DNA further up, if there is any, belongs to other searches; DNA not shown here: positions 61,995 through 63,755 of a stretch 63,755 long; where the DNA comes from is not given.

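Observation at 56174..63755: Uncharacterised envelope gene neighbourhood: TM TPR/HTH regulator - DUF3244-like - modular lipoprotein - exported partner - Wzy_C::TPR - transglutaminase-like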

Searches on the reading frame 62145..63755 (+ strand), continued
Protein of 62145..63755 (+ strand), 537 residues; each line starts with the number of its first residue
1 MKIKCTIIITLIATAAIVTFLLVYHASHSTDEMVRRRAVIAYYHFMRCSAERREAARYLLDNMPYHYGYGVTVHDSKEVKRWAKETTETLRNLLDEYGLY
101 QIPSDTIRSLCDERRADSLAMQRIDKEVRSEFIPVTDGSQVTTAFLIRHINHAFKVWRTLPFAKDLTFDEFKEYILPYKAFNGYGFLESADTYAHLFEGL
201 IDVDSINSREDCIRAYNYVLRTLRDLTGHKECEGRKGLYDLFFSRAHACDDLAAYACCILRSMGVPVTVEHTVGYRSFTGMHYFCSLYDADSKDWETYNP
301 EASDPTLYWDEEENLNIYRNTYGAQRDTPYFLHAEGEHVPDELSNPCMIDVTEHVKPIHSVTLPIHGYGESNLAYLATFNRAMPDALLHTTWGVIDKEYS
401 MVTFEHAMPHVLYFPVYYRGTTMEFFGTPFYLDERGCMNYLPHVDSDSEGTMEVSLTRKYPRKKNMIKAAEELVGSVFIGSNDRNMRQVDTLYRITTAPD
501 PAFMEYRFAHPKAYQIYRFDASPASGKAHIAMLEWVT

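Call 75: search_protein_families(library=pfam, max_evalue=1, proteins=[P0030, P0043, P0052, P0068, P0099, P0126, P0136, P0138, P0141, P0142])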
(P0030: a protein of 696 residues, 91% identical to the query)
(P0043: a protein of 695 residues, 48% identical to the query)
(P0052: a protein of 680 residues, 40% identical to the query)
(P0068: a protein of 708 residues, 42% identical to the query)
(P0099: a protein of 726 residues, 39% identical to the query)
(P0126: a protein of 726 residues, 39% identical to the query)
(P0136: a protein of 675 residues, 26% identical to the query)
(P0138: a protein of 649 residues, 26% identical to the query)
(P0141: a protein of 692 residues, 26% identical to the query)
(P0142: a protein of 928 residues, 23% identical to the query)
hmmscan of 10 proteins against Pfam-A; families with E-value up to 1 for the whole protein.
P0030 (696 aa): 0 families

P0043 (695 aa): 1 family
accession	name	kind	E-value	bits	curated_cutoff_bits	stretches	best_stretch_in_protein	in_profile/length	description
PF18517.6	LZ3wCH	-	0.018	15.5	26.1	1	207-243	10-46/55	Leucine zipper with capping helix domain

P0052 (680 aa): 1 family
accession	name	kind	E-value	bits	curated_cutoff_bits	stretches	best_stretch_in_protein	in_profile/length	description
PF01841.26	Transglut_core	-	0.018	15.8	23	1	212-283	34-108/108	Transglutaminase-like superfamily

P0068 (708 aa): 2 families
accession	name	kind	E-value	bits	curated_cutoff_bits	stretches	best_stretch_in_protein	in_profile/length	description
PF00754.31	F5_F8_type_C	-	0.022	15.3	28.2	1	600-654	34-82/127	F5/8 type C domain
PF24607.1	CBM_AftD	-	0.17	11.9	27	1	590-629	29-65/149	Arabinofuranosyltransferase D, third carbohydrate binding module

P0099 (726 aa): 1 family
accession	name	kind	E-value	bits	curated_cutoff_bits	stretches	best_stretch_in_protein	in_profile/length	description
PF01841.26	Transglut_core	-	0.26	12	23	0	260-323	41-107/108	Transglutaminase-like superfamily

P0126 (726 aa): 1 family
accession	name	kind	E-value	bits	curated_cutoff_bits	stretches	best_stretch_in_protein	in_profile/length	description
PF01841.26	Transglut_core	-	0.027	15.2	23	1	260-324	36-104/108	Transglutaminase-like superfamily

P0136 (675 aa): 2 families
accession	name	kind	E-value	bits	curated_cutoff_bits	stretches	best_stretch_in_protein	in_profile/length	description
PF01841.26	Transglut_core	-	7.6e-09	36.3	23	1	204-297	3-98/108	Transglutaminase-like superfamily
PF00754.31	F5_F8_type_C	-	0.0063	17.1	28.2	1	559-651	8-107/127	F5/8 type C domain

P0138 (649 aa): 3 families
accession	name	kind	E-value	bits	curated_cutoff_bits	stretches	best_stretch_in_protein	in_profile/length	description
PF01841.26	Transglut_core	-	2.1e-09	38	23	1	189-272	13-98/108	Transglutaminase-like superfamily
PF00754.31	F5_F8_type_C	-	0.00072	20.1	28.2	1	534-610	9-90/127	F5/8 type C domain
PF04473.18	DUF553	-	0.0096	15.8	20.5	1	214-266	51-98/140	Transglutaminase-like domain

P0141 (692 aa): 1 family
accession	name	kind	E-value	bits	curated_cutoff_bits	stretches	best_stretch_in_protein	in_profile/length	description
PF01841.26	Transglut_core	-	0.00035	21.3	23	1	230-315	10-98/108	Transglutaminase-like superfamily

P0142 (928 aa): 4 families
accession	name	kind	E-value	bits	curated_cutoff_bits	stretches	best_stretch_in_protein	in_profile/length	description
PF14200.12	RicinB_lectin_2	-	2.1e-14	54.4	25.6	2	408-467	1-60/89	Ricin-type beta-trefoil lectin domain-like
PF00652.28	Ricin_B_lectin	-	6.1e-09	36.6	29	1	324-459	3-126/126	Ricin-type beta-trefoil lectin domain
PF01841.26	Transglut_core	-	7.8e-07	29.8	23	1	500-553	37-93/108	Transglutaminase-like superfamily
PF22815.2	CatAgl_D1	-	0.073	13.5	27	0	205-262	33-93/159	Alpha-1,3-glucanase catalytic domain D1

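Call 99: search_protein_families(library=pfam, max_evalue=0.01, proteins=[L059:6357-6635:+, L059:6701-7900:+, L064:5729-6049:+, L064:6227-7399:+, L064:7518-8015:+, L041:12315-13424:+, L035:9348-9983:+, L035:7925-8575:+, L054:5694-6941:+, L054:6938-9778:+])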
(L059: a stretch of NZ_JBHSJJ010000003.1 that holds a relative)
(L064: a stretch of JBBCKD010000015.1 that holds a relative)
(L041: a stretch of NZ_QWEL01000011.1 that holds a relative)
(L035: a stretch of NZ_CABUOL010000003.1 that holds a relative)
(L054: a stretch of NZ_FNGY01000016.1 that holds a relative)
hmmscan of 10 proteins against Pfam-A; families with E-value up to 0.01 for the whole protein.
L059:6357-6635:+ (92 aa): 0 families

L059:6701-7900:+ (399 aa): 2 families
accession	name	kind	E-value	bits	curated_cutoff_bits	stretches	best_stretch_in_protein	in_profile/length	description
PF17170.10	DUF5128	-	1.8e-28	100.1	22.9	1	29-321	10-301/321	6-bladed beta-propeller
PF16288.11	DUF4934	-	0.0037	17.8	27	0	51-142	10-100/102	Domain of unknown function (DUF4934)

L064:5729-6049:+ (106 aa): 0 families

L064:6227-7399:+ (390 aa): 1 family
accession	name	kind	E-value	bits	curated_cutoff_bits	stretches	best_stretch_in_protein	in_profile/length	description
PF13970.12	DUF4221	-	2.8e-21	76.9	23.4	1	37-349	3-310/311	Domain of unknown function (DUF4221)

L064:7518-8015:+ (165 aa): 0 families

L041:12315-13424:+ (369 aa): 1 family
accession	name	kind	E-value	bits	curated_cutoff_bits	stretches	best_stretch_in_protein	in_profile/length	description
PF15869.11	TolB_like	-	2.2e-10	40.8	29.2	1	54-343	9-295/296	TolB-like 6-blade propeller-like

L035:9348-9983:+ (211 aa): 0 families

L035:7925-8575:+ (216 aa): 0 families

L054:5694-6941:+ (415 aa): 2 families
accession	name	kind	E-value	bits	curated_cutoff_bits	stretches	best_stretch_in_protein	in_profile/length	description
PF17170.10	DUF5128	-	3.6e-14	53.1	22.9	1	41-277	18-239/321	6-bladed beta-propeller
PF16288.11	DUF4934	-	1.4e-07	32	27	1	50-104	5-58/102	Domain of unknown function (DUF4934)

L054:6938-9778:+ (946 aa): 2 families
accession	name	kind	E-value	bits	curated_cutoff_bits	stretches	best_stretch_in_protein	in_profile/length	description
PF14905.12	OMP_b-brl_3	-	7.6e-11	42.1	27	1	464-935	6-408/408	Outer membrane protein beta-barrel family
PF13715.12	CarbopepD_reg_2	-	1.4e-05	25.4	32.2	1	67-130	28-88/88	CarboxypepD_reg-like domain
